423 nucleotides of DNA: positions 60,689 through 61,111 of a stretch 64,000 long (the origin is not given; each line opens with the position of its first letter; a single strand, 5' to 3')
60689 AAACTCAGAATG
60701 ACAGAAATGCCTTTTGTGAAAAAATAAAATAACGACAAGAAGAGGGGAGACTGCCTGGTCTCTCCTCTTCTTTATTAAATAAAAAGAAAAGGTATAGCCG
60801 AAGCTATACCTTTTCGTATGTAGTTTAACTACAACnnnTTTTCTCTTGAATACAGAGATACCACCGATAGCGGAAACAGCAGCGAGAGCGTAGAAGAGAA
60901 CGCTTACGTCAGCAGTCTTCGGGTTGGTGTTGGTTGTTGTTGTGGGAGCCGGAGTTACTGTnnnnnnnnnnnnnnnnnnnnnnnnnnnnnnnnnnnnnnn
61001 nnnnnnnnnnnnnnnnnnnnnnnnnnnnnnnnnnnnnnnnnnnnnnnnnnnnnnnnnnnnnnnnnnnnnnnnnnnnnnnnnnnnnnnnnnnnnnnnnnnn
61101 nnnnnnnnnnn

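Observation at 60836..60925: Non-canonical C-terminal sorting-signal-like module (NPKTAD-VSVLF-TM-KRK) shared with an unrelated protein 8 kb away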

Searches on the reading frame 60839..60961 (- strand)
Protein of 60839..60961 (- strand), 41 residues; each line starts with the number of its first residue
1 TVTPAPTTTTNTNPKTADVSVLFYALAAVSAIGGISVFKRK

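Call 3: search_protein_families(library=ncbifam, proteins=[window:60839-60961:-], max_evalue=10)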
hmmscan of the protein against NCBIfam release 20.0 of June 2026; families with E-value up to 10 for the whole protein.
seq(41 aa): 2 families
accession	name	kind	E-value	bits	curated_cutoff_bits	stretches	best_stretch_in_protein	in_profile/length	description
TIGR03063.1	srtB_target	domain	0.049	13.6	18.15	1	13-32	1-22/29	sortase B protein-sorting domain-containing protein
TIGR01167.1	LPXTG_anchor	domain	0.1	13.3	15.9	1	14-41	3-32/34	LPXTG cell wall anchor domain-containing protein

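Call 4: search_protein_families(library=pfam, proteins=[window:60839-60961:-], max_evalue=10)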
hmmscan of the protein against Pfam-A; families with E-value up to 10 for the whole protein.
seq(41 aa): 1 family
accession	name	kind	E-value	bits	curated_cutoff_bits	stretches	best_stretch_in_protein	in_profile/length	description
PF00746.26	Gram_pos_anchor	-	0.11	13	20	1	14-41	10-38/43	LPXTG cell wall anchor motif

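Call 11: find_related_loci(query=A1, collection=genome_contigs, flank=10000)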
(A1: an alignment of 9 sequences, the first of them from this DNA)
Query A1 (41 aa) in genome_contigs; peptide patterns used: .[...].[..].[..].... (x = any residue, [..] = any of these).
22 stretches matched a pattern; 17 encode a relative of the query (tblastn E <= 1e-3); 17 distinct loci.
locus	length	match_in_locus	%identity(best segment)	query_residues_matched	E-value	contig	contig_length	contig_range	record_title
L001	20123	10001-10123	100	1-41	6e-23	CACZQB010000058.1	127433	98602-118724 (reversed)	MAG: Ruminococcaceae bacterium isolate RUG12846 genome assembly, contig: RUG12846_asm_58, whole genome shotgun sequence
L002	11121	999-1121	100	1-41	6e-23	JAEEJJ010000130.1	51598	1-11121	MAG: Clostridiales bacterium isolate Tb.RUG.167 k141_7834670_flag=0_multi=57.6621_len=51598, whole genome shotgun sequen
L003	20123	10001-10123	98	1-41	3e-22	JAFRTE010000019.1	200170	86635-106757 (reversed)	MAG: Clostridia bacterium isolate RGIG2778 Goat_Omasum-6__c303439, whole genome shotgun sequence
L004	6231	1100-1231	93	1-41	4e-21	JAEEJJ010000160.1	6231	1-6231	MAG: Clostridiales bacterium isolate Tb.RUG.167 k141_9414936_flag=0_multi=40.6535_len=6231, whole genome shotgun sequenc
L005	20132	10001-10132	93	1-41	4e-21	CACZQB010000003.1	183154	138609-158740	MAG: Ruminococcaceae bacterium isolate RUG12846 genome assembly, contig: RUG12846_asm_3, whole genome shotgun sequence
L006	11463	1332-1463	93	1-41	9e-21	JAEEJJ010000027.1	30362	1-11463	MAG: Clostridiales bacterium isolate Tb.RUG.167 k141_2109946_flag=0_multi=33.7297_len=30362, whole genome shotgun sequen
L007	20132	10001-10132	93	1-41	1e-20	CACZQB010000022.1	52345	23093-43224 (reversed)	MAG: Ruminococcaceae bacterium isolate RUG12846 genome assembly, contig: RUG12846_asm_22, whole genome shotgun sequence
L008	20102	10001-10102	79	3-41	4e-15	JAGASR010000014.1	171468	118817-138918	MAG: Clostridia bacterium isolate RGIG8738 Water_deer_Colon-4__c98644, whole genome shotgun sequence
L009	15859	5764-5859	88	10-41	1e-14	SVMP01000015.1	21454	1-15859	MAG: Oscillospiraceae bacterium isolate SIG516 NODE_12768_length_21454_cov_1.039340, whole genome shotgun sequence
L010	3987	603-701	79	4-41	1e-14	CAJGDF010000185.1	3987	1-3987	MAG: uncultured Clostridia bacterium isolate MAG48 genome assembly, contig: k141_7092525_length_3987_cov_12.0000, whole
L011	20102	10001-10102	79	3-41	2e-14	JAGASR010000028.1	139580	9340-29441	MAG: Clostridia bacterium isolate RGIG8738 Water_deer_Colon-4__c214077, whole genome shotgun sequence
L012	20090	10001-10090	90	12-41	2e-14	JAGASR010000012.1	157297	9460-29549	MAG: Clostridia bacterium isolate RGIG8738 Water_deer_Colon-4__c94639, whole genome shotgun sequence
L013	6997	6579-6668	90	12-41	2e-14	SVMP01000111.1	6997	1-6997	MAG: Oscillospiraceae bacterium isolate SIG516 NODE_52441_length_6997_cov_0.925182, whole genome shotgun sequence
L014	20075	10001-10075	96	17-41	1e-11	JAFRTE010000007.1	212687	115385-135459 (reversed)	MAG: Clostridia bacterium isolate RGIG2778 Goat_Omasum-6__c92002, whole genome shotgun sequence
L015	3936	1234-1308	96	17-41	2e-11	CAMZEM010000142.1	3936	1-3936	MAG TPA_asm: uncultured Clostridia bacterium isolate SRR10912533_bin.8_metaWRAP_v1.3_MAG genome assembly, contig: ERZ142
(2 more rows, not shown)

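Call 16: find_homologous_proteins(query=A1, max_evalue=10)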
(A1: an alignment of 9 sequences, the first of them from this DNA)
Query A1 (9 sequences): 4550 candidates shared short words with the query, none scored E <= 10.

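Call 40: find_related_loci(query=A3, collection=metagenome_contigs, flank=10000)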
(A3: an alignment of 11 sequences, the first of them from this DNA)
Query A3 (41 aa) in metagenome_contigs; peptide patterns used: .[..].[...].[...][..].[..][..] (x = any residue, [..] = any of these).
142 stretches matched a pattern; 15 encode a relative of the query (tblastn E <= 1e-3); 15 distinct loci.
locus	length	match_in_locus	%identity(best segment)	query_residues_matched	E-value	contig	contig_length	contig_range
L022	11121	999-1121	100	1-41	4e-23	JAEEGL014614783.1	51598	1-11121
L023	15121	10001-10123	100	1-41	4e-23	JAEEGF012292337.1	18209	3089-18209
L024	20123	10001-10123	100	1-41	7e-23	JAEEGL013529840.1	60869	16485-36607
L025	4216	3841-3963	100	1-41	9e-23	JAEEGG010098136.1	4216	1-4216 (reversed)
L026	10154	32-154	100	1-41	1e-22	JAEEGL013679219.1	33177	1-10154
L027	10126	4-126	100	1-41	2e-22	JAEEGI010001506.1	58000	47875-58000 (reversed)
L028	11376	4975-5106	93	1-41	3e-21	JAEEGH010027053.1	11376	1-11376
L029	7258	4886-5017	93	1-41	3e-21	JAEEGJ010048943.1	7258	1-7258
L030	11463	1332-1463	93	1-41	6e-21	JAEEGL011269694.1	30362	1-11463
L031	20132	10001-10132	93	1-41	6e-21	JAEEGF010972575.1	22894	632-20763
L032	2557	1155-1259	86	5-41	3e-15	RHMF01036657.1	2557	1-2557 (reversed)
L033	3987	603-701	79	4-41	8e-15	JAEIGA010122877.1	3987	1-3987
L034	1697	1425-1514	60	12-41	3e-10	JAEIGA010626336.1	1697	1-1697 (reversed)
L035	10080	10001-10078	100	10-35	2e-6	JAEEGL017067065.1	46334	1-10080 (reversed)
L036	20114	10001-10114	42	3-40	2e-5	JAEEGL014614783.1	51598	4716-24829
